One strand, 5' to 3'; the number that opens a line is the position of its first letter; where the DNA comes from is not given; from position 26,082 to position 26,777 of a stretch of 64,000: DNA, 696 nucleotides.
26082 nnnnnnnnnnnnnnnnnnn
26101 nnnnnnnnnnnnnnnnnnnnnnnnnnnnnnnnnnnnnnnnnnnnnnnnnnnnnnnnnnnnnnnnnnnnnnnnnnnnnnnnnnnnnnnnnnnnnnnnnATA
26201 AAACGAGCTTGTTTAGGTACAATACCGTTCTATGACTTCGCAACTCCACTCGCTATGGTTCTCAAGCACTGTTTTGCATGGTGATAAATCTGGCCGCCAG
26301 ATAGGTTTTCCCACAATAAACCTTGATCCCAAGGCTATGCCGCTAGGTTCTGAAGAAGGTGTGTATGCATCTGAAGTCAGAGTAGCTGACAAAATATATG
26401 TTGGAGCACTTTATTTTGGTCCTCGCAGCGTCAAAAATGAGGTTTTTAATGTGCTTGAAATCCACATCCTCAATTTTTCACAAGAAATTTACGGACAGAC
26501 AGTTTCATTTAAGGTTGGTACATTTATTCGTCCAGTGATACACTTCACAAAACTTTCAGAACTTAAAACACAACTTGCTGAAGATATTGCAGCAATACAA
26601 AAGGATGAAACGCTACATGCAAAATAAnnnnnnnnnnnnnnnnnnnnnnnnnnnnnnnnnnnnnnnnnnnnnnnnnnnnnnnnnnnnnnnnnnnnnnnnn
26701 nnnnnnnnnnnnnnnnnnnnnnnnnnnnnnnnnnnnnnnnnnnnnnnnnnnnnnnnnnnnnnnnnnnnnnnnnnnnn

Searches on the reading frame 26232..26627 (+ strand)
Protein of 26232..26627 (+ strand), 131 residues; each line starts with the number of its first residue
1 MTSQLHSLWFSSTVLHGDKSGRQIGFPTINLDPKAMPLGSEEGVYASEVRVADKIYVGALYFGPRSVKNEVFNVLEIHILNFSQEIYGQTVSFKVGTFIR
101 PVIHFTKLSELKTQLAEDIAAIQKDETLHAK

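Call 16: search_protein_families(library=pfam, proteins=[window:26232-26627:+], max_evalue=0.01)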
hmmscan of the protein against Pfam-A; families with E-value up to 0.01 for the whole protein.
window:26232-26627:+ (131 aa): 1 family
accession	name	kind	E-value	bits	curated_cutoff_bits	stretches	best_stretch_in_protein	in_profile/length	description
PF01687.23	Flavokinase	-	1.3e-29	103.4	19.6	1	9-123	6-121/124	Riboflavin kinase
